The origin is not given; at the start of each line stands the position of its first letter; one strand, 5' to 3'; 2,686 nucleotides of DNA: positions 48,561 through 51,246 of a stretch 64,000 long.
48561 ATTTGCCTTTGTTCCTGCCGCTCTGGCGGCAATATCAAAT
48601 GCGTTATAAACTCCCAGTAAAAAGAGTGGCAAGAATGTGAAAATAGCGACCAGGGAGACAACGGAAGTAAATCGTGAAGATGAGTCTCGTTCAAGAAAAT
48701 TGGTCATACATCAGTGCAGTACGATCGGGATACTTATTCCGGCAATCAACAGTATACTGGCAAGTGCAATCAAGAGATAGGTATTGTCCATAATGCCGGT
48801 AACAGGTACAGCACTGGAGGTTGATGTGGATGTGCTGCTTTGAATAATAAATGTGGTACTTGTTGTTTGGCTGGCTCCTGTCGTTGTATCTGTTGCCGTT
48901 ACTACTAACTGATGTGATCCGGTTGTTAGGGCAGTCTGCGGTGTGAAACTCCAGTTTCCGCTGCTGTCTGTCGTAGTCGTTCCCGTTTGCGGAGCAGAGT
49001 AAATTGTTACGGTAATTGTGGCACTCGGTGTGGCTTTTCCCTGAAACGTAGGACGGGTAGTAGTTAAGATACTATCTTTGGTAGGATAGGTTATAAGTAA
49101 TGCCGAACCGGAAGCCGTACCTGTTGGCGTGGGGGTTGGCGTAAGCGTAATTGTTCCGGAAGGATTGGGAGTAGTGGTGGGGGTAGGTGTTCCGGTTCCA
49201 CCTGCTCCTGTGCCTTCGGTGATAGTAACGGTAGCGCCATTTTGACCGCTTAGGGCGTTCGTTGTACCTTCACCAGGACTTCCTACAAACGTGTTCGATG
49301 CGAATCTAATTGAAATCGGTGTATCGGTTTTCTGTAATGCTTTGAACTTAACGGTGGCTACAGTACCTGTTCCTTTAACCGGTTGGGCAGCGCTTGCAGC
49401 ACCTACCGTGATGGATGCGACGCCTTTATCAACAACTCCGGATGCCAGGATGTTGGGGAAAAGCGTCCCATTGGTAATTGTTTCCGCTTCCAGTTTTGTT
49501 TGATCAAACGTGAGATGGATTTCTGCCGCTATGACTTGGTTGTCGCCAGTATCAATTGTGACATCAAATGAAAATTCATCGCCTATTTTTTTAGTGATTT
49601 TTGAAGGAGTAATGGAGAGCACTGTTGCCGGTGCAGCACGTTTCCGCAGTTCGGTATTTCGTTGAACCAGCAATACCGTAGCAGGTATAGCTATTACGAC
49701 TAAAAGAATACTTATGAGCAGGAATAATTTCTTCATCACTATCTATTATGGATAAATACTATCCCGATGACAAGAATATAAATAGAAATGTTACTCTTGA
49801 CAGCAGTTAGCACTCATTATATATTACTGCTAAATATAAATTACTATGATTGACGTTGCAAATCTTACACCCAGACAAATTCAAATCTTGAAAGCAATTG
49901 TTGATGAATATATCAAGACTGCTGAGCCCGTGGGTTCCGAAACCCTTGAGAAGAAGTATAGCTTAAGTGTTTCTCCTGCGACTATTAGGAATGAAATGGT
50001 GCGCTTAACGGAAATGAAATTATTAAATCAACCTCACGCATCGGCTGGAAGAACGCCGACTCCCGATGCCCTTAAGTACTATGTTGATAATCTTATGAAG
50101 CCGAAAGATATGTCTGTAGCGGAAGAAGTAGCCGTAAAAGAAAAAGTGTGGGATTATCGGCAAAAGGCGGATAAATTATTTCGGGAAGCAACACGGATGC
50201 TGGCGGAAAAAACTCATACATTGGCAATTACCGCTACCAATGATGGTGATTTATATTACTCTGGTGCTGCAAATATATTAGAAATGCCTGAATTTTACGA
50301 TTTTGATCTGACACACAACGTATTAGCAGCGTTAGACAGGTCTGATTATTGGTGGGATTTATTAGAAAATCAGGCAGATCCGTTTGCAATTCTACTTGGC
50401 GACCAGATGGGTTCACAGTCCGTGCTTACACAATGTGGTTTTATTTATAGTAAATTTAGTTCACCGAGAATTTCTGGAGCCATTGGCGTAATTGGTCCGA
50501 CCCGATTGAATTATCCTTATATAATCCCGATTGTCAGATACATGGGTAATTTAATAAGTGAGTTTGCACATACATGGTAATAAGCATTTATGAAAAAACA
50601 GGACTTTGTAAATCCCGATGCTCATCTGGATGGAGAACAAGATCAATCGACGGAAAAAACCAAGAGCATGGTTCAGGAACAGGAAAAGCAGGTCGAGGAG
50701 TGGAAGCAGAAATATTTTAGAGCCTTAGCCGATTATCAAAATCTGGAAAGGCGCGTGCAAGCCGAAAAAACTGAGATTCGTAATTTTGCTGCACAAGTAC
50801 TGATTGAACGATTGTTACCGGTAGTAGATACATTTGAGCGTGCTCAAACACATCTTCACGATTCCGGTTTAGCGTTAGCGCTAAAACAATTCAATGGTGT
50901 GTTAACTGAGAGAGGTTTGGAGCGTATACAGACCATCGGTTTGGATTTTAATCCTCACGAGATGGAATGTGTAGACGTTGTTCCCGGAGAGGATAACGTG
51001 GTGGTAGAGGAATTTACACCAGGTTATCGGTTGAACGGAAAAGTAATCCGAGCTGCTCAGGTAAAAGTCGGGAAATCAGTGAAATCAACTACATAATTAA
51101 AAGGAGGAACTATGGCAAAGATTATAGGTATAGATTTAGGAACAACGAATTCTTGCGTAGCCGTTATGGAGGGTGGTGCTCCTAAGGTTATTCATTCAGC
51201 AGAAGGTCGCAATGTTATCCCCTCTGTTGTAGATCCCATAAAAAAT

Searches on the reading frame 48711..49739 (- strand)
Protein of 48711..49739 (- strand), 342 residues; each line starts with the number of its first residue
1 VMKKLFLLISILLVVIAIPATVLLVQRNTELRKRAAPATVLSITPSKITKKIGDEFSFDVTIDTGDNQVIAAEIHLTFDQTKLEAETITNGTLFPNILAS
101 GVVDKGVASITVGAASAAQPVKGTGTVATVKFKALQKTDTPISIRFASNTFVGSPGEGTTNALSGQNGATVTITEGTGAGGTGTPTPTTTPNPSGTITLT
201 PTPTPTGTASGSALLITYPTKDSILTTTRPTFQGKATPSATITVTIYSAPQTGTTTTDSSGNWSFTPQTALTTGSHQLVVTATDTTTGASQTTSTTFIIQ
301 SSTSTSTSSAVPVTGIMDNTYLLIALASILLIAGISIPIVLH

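Call 14: search_protein_families(library=pfam, proteins=[window:48711-49739:-], max_evalue=0.01)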
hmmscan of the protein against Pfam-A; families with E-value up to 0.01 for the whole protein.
window:48711-49739:- (342 aa): 4 families
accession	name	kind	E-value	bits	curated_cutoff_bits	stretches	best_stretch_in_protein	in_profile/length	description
PF19077.6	Big_13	-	1.2e-13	51.9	27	1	221-299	20-100/102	Bacterial Ig-like domain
PF00963.24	Cohesin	-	1.8e-10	41.6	24.1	1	44-159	4-127/139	Cohesin domain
PF17936.7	Big_6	-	7.4e-07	29.8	27.6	1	227-296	12-80/83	Bacterial Ig domain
PF11974.14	bMG3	-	0.00093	19.6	34.9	1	216-285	7-77/103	Bacterial alpha-2-macroglobulin MG3 domain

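Call 68: search_protein_families(library=ncbifam, proteins=[window:48711-49739:-], max_evalue=10)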
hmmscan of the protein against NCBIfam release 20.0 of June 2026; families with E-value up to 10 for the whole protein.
window:48711-49739:- (342 aa): 4 families
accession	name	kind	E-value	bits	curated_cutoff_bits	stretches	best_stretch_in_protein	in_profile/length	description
NF040520.1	Ig_like_BLP2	equivalog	2.7e-06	25.8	750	1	228-310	538-620/730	Ig-like repeat protein Blp2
NF012211.1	tand_rpt_95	domain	0.0011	18.8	90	1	240-295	27-81/98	tandem-95 repeat protein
NF058648.1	ECF_sub_HI1622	equivalog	0.016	15.2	100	1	234-284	36-84/180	NikL family nickel/cobalt ECF transporter subunit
NF041435.1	UmoD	subfamily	0.19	11.3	150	1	4-56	6-53/158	UmoD family flagellar biogenesis regulator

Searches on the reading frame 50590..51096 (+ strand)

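Call 82: search_protein_families(library=pfam, proteins=[window:50590-51096:+], max_evalue=0.001)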
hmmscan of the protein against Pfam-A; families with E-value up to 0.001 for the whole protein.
window:50590-51096:+ (168 aa): 1 family
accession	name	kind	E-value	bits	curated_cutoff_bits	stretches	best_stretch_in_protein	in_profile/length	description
PF01025.24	GrpE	-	7.9e-33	113.9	25.8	1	16-162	8-165/165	GrpE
